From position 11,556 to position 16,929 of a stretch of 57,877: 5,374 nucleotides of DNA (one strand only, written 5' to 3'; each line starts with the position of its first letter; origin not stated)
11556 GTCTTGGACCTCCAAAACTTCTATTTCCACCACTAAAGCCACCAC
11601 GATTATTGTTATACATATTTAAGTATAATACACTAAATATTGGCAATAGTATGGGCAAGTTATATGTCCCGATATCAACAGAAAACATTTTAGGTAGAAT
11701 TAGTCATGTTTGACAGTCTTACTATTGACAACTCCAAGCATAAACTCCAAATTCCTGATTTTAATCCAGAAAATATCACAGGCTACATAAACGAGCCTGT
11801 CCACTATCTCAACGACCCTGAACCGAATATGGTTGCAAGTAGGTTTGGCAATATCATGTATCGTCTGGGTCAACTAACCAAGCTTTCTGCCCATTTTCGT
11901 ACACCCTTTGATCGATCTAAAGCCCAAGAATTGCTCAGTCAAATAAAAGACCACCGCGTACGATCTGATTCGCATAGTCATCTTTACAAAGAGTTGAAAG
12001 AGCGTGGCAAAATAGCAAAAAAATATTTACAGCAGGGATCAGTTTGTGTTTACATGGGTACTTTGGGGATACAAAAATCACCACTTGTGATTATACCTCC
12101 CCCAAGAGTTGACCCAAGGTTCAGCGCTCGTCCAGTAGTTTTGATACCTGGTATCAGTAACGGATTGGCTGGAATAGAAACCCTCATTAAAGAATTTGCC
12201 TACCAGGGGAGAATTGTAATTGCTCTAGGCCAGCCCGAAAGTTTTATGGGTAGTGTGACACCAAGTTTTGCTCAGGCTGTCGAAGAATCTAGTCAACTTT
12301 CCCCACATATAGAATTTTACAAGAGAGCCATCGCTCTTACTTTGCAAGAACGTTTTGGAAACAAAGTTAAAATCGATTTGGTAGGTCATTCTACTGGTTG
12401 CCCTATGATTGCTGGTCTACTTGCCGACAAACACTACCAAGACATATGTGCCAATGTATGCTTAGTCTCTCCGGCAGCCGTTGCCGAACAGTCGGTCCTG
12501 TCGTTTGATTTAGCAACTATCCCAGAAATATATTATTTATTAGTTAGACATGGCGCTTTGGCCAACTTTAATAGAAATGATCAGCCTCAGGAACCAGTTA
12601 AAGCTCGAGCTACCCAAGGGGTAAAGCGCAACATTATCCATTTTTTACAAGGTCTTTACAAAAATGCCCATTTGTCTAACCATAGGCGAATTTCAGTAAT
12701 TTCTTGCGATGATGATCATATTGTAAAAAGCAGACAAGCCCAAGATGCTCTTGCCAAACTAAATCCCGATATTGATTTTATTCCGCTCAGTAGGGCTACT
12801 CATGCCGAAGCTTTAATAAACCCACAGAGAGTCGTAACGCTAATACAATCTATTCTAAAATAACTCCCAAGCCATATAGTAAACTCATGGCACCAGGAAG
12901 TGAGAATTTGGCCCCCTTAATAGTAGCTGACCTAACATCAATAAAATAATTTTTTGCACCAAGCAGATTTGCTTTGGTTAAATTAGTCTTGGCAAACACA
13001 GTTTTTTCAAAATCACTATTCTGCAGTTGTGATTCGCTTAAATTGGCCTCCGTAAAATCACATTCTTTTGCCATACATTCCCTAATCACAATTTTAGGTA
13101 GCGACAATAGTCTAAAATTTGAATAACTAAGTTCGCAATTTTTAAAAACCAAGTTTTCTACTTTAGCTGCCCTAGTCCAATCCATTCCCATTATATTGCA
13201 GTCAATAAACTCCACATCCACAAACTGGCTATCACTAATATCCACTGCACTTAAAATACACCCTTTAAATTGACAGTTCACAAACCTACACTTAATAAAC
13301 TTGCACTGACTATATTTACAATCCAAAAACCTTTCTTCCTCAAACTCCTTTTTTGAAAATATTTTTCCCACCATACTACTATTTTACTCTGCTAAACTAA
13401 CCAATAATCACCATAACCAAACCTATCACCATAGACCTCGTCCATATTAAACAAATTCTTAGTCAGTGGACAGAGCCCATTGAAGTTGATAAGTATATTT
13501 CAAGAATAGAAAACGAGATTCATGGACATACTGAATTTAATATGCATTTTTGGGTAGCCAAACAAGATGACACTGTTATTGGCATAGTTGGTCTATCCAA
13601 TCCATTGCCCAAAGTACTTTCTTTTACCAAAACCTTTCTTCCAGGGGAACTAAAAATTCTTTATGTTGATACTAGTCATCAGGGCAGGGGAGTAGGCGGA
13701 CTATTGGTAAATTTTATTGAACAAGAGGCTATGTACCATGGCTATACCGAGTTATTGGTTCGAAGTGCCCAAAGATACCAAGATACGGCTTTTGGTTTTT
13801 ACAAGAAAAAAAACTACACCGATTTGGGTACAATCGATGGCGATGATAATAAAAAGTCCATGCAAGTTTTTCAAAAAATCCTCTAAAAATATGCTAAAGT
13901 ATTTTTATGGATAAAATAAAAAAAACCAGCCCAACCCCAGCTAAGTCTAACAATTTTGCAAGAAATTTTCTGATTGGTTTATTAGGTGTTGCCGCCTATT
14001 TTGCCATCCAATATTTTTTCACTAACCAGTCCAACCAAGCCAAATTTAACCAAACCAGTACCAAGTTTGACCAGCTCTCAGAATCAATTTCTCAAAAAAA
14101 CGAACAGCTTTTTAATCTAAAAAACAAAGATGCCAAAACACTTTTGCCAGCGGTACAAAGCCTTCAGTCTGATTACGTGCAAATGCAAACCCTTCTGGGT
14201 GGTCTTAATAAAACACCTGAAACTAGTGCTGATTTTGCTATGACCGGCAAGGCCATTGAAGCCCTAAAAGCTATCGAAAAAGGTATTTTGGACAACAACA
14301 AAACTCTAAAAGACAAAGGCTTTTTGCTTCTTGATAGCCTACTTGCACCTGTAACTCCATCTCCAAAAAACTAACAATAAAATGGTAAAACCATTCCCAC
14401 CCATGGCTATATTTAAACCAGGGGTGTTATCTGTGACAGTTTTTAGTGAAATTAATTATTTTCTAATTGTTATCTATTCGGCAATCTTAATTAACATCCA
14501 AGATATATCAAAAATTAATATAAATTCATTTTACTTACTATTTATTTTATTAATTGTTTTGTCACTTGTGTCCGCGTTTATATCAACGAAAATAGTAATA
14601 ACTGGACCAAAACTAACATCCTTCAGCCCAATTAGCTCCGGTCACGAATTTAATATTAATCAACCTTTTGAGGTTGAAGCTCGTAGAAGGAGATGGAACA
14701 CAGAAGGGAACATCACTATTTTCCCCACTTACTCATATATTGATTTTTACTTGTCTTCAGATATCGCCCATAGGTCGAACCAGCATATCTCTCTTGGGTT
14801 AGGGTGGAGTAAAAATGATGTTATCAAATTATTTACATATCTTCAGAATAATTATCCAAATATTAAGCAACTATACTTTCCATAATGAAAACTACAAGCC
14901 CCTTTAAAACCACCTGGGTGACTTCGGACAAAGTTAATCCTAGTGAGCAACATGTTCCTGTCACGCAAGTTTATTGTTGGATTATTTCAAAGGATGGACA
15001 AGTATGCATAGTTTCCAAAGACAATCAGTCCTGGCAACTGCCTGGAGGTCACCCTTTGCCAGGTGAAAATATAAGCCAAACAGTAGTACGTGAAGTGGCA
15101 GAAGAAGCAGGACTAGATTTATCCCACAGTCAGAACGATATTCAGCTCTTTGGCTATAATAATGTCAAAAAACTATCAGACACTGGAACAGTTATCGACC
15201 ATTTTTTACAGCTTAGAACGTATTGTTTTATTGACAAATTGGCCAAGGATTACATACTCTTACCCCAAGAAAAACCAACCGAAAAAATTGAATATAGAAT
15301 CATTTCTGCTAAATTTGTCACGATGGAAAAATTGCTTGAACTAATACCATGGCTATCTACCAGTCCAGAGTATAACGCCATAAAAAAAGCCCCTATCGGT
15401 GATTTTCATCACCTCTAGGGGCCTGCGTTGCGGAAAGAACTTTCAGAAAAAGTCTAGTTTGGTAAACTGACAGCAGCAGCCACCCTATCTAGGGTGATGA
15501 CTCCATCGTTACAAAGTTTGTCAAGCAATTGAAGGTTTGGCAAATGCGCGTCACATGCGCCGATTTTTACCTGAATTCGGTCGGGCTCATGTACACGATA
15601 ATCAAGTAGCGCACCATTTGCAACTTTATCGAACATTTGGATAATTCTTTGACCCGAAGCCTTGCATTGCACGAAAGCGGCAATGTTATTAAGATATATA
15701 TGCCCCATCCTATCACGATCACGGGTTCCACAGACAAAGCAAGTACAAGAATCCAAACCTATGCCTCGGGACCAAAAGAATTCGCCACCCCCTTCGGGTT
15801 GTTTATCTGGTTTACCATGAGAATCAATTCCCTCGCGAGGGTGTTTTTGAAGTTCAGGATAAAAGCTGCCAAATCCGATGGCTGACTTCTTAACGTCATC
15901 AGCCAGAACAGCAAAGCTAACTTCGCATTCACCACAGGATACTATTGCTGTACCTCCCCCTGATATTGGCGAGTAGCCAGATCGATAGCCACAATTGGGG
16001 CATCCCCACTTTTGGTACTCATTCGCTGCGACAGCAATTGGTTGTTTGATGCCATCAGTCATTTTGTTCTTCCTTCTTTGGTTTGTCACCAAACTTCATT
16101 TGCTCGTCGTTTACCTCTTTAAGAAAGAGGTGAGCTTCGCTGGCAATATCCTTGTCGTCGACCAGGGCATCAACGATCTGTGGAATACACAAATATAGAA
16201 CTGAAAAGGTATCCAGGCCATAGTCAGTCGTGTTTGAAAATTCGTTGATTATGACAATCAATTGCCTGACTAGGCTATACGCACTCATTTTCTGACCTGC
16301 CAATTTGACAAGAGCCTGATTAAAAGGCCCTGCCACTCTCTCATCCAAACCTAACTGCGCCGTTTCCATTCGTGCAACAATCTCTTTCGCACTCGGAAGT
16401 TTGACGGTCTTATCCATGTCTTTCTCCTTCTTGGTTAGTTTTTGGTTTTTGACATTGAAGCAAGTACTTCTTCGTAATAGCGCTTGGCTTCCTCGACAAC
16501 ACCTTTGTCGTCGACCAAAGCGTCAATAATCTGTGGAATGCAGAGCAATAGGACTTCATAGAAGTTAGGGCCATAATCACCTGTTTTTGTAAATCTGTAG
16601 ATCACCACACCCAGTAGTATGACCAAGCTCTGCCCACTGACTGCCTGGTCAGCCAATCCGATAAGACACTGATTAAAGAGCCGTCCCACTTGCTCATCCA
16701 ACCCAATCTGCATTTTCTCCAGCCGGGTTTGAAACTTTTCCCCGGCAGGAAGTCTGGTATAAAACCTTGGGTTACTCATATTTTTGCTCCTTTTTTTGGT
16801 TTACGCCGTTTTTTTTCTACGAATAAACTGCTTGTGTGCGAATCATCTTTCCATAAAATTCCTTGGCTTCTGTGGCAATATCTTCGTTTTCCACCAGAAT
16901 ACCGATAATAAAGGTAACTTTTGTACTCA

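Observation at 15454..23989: Regulator-centred 8.5-kb locus built entirely of lineage-specific paralog families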

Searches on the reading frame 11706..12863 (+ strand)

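Call 45: search_protein_families(library=pfam, proteins=[window:11706-12863:+], max_evalue=0.001)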
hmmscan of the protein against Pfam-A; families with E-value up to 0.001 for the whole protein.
window:11706-12863:+ (385 aa): 2 families
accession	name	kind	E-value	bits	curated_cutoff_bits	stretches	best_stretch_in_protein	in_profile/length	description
PF06821.19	Ser_hydrolase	-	1.3e-06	28.8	22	1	189-348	26-137/172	Serine hydrolase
PF00561.26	Abhydrolase_1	-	0.00013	22.2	25.8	0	143-271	2-119/245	alpha/beta hydrolase fold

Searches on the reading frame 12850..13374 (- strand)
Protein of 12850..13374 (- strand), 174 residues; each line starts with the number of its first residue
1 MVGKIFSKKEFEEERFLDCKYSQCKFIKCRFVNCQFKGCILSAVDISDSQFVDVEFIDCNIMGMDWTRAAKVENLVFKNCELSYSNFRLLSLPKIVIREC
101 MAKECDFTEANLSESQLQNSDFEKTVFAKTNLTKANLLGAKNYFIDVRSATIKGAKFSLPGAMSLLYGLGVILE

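Call 45: search_protein_families(library=pfam, proteins=[window:12850-13374:-], max_evalue=0.001)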
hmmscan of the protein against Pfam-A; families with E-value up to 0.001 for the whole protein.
window:12850-13374:- (174 aa): 4 families
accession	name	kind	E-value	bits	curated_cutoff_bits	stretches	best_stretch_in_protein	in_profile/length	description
PF13599.13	Pentapeptide_4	-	6.3e-30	103.5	38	3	29-102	1-73/78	Pentapeptide repeat region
PF00805.28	Pentapeptide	-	7.3e-16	57.8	20.2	1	105-137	1-33/40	Pentapeptide repeats (8 copies)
PF23894.2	LD_SV2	-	2.1e-10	41.2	29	1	71-141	16-86/92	SV2A/B/C luminal domain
PF13576.12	Pentapeptide_3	-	7.1e-09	36.2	27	0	24-59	4-47/48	Pentapeptide repeats (9 copies)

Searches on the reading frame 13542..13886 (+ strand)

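Call 45: search_protein_families(library=pfam, proteins=[window:13542-13886:+], max_evalue=0.001)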
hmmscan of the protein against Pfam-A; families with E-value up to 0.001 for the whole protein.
window:13542-13886:+ (114 aa): 4 families
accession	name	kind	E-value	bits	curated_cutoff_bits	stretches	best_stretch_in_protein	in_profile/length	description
PF13508.13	Acetyltransf_7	-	1.3e-11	45.1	27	1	2-93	4-83/84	Acetyltransferase (GNAT) domain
PF00583.31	Acetyltransf_1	-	4.7e-10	40.2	20.7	1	2-89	34-113/116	Acetyltransferase (GNAT) family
PF13673.13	Acetyltransf_10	-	3.4e-07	30.7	23.6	1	1-96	31-111/128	Acetyltransferase (GNAT) domain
PF08445.16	FR47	-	5.6e-06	26.7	22.1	1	35-93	22-78/86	FR47-like protein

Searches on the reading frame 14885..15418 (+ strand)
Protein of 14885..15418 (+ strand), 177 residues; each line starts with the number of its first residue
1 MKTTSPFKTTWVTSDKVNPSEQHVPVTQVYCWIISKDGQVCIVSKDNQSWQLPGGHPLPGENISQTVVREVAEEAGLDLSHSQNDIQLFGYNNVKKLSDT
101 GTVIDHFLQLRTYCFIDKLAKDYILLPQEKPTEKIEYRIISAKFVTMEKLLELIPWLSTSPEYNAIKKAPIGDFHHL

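Call 45: search_protein_families(library=pfam, proteins=[window:14885-15418:+], max_evalue=0.001)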
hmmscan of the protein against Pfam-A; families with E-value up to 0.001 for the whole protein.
window:14885-15418:+ (177 aa): 1 family
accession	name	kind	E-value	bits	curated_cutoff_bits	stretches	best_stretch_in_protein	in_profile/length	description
PF00293.34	NUDIX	-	2.3e-12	47.5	21.1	1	28-150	5-118/134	NUDIX domain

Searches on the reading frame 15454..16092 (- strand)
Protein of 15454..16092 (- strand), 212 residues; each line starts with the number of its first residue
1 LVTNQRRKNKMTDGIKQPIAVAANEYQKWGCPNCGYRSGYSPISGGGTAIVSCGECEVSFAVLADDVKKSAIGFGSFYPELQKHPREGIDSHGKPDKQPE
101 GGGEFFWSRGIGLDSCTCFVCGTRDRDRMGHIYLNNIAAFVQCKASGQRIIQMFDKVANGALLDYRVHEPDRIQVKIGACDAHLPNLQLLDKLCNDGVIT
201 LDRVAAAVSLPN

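Call 3: search_protein_families(library=pfam, proteins=[window:15454-16092:-], max_evalue=1)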
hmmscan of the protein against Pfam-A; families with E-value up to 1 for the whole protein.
window:15454-16092:- (212 aa): 2 families
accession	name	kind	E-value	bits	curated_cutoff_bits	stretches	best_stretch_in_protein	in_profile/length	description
PF25208.1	DUF7838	-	0.033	14.6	28.5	1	26-37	31-42/55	Domain of unknown function (DUF7838)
PF05129.18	Zn_ribbon_Elf1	-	0.19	12.3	29.8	1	24-65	18-61/79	Transcription elongation factor Elf1 like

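Call 4: search_protein_families(library=ncbifam, proteins=[window:15454-16092:-], max_evalue=1)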
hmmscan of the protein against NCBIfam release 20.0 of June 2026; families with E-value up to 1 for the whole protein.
window:15454-16092:- (212 aa): 4 families
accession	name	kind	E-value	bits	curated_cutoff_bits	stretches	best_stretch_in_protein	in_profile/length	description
NF011482.0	PRK14892.1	equivalog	0.02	14.8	109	1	27-62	20-54/101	putative transcription elongation factor Elf1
NF003058.0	PRK03976.1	equivalog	0.036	14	87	1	20-62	28-66/91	50S ribosomal protein L37ae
NF045767.1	RuberyRbr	equivalog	0.16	12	200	1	5-57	135-181/194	rubrerythrin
TIGR03655.1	anti_R_Lar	subfamily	0.28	11.5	39.6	1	31-65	4-41/55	Lar family restriction alleviation protein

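Call 10: search_protein_families(library=padloc, proteins=[window:15454-16092:-], max_evalue=1)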
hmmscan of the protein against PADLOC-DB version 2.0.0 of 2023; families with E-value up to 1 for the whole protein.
window:15454-16092:- (212 aa): 0 families

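Call 11: search_protein_families(library=phrogs, proteins=[window:15454-16092:-], max_evalue=1)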
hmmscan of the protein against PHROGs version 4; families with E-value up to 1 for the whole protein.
window:15454-16092:- (212 aa): 1 family
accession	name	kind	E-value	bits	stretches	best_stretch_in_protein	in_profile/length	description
phrog_34931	-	unknown function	0.034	15.1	1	11-78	124-194/208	-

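Call 39: search_solved_structures(query=window:15454-16092:-, max_evalue=10)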
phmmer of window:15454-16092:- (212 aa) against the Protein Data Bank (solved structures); distinct sequences matched with E-value up to 10: 3.
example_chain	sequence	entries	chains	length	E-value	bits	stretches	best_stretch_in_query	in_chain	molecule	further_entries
6zjk_C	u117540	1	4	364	0.57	12.9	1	66-96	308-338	Ribonucleoside-diphosphate reductase subunit beta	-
8ssz_B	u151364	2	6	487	0.74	12.6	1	96-121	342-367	Neuronal acetylcholine receptor subunit beta-2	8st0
6njk_A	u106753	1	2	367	0.91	12.3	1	26-81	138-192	beta-lactamase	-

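Call 42: find_related_loci(query=A5, collection=metagenome_contigs, flank=10000)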
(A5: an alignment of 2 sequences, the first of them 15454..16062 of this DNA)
Query A5 (202 aa) in metagenome_contigs; peptide patterns used: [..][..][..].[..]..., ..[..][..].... (x = any residue, [..] = any of these).
324 stretches matched a pattern; 4 encode a relative of the query (tblastn E <= 1e-3); 4 distinct loci.
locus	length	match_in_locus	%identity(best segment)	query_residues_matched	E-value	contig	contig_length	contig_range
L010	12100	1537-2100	55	8-197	2e-65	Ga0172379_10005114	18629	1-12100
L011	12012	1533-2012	57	8-171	5e-58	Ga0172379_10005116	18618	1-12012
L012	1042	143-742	49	1-198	1e-59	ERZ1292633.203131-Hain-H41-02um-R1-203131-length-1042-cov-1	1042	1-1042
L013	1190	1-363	55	72-198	4e-39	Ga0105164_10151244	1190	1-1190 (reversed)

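Call 75: find_related_loci(query=A5, collection=viral_contigs, flank=5000)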
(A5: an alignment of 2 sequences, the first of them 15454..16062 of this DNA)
Query A5 (202 aa) in viral_contigs; peptide patterns used: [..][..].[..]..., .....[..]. (x = any residue, [..] = any of these).
70 stretches matched a pattern, but none encodes a relative of the query by tblastn (E <= 1e-3).

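Call 76: list_cluster_members(proteins=[window:15454-16062:-, window:16055-16417:-, window:16435-16779:-, window:16817-17158:-, window:16817-17218:-, window:23042-23989:+, window:19960-21123:+, window:21154-22065:+, window:22077-23006:+, window:15454-16092:-])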
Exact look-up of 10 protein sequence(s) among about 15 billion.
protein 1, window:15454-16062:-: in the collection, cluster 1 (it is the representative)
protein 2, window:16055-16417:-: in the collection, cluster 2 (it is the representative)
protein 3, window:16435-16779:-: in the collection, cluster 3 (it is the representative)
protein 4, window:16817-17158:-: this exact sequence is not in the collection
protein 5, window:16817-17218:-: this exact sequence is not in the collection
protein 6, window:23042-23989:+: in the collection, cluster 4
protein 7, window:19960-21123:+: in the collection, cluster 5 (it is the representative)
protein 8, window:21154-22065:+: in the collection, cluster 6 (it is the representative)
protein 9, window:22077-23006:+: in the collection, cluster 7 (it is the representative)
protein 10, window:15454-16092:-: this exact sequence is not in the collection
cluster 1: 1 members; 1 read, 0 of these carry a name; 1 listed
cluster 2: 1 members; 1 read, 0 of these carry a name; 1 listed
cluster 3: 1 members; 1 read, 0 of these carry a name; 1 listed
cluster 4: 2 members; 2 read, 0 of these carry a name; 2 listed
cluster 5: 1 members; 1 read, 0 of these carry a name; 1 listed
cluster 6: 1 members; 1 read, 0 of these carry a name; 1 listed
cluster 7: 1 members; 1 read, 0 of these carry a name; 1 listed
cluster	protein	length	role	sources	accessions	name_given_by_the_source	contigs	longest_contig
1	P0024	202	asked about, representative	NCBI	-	-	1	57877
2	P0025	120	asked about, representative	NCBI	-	-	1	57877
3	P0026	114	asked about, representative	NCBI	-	-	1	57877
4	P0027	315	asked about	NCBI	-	-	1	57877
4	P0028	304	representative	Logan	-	-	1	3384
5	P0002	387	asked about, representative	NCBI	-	-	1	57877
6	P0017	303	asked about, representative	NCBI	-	-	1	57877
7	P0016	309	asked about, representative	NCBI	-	-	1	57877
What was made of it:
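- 15454..16062 (-): ZnR: a 202-aa Cys-rich protein with an N-terminal zinc ribbon. It is conserved elsewhere but not linked to REG. The 202-aa gene call is confirmed (call 76).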

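Call 96: find_encoding_contigs(protein=P0028, flank=10000, max_places=2)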
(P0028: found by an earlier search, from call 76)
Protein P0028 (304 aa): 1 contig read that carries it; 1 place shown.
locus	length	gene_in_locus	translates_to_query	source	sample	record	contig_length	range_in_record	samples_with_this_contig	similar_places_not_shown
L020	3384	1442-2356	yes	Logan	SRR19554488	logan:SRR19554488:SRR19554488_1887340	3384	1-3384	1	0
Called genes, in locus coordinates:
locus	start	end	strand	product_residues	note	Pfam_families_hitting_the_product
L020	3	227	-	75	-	?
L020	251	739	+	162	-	PF00583:Acetyltransf_1, PF13673:Acetyltransf_10, PF13508:Acetyltransf_7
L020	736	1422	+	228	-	PF03372:Exo_endo_phos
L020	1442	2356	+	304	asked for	-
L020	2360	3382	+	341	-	?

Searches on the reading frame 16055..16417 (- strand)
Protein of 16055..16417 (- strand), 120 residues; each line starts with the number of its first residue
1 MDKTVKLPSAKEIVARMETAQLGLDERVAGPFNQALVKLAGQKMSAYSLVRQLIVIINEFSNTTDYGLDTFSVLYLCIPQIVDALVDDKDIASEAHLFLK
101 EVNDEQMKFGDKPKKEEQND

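Call 3: search_protein_families(library=pfam, proteins=[window:16055-16417:-], max_evalue=1)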
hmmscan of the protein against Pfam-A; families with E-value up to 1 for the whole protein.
window:16055-16417:- (120 aa): 0 families

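Call 4: search_protein_families(library=ncbifam, proteins=[window:16055-16417:-], max_evalue=1)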
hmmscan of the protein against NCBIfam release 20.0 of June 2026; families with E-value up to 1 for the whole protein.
window:16055-16417:- (120 aa): 0 families

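Call 10: search_protein_families(library=padloc, proteins=[window:16055-16417:-], max_evalue=1)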
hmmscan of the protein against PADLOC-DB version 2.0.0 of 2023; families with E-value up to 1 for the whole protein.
window:16055-16417:- (120 aa): 0 families

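Call 11: search_protein_families(library=phrogs, proteins=[window:16055-16417:-], max_evalue=1)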
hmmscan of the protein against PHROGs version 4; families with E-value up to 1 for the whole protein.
window:16055-16417:- (120 aa): 0 families

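Call 73: find_related_loci(query=A6, collection=viral_contigs, flank=5000)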
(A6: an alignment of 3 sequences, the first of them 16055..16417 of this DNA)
Query A6 (120 aa) in viral_contigs; peptide patterns used: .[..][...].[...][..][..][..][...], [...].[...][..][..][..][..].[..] (x = any residue, [..] = any of these).
136 stretches matched a pattern, but none encodes a relative of the query by tblastn (E <= 1e-3).

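Call 87: search_solved_structures(query=A6, max_evalue=1)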
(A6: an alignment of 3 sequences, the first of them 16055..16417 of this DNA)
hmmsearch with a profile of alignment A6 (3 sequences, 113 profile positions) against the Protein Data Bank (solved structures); distinct sequences matched with E-value up to 1: 7.
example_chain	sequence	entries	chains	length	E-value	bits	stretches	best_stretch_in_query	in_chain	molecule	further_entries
5cwb_A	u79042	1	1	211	0.021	17.9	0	30-89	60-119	Designed helical repeat protein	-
9vqo_A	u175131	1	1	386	0.13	15.4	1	35-87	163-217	Odorant receptor 67d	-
9vqr_A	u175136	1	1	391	0.13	15.3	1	35-87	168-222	Odorant receptor 67d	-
9vqp_A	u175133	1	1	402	0.14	15.2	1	35-87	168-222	Odorant receptor 67d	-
6vfi_A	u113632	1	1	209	0.76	12.9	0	28-89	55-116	O43_dn18A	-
9lmq_A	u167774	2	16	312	0.82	12.8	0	53-88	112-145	CD-NTase-associated protein 12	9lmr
2bzb_A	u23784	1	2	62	0.84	12.7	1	5-55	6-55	CONSERVED DOMAIN PROTEIN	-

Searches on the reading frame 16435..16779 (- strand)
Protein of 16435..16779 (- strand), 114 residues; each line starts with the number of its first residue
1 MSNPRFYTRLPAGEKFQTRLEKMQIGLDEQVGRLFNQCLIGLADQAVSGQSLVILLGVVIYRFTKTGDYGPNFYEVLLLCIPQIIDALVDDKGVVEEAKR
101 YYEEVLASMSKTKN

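Call 3: search_protein_families(library=pfam, proteins=[window:16435-16779:-], max_evalue=1)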
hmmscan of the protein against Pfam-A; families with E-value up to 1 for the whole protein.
window:16435-16779:- (114 aa): 0 families

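Call 4: search_protein_families(library=ncbifam, proteins=[window:16435-16779:-], max_evalue=1)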
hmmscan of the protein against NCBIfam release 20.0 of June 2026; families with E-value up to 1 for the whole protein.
window:16435-16779:- (114 aa): 0 families

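Call 10: search_protein_families(library=padloc, proteins=[window:16435-16779:-], max_evalue=1)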
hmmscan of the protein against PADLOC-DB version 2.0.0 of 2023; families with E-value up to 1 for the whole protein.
window:16435-16779:- (114 aa): 0 families

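Call 11: search_protein_families(library=phrogs, proteins=[window:16435-16779:-], max_evalue=1)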
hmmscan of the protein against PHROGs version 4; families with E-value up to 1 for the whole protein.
window:16435-16779:- (114 aa): 1 family
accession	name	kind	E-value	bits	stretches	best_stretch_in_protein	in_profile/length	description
phrog_4734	-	unknown function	0.26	12.3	1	20-90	56-127/150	-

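Call 92: search_dna_similar(query=window:16435-16779:-, collection=plasmids, mode=protein, max_evalue=0.01, max_rows=5)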
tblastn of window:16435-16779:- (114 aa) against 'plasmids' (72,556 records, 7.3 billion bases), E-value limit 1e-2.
No match.

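Call 93: search_dna_similar(query=window:16435-16779:-, collection=phages, mode=protein, max_evalue=0.01, max_rows=5)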
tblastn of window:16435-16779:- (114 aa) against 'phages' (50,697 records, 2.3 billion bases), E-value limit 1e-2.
No match.
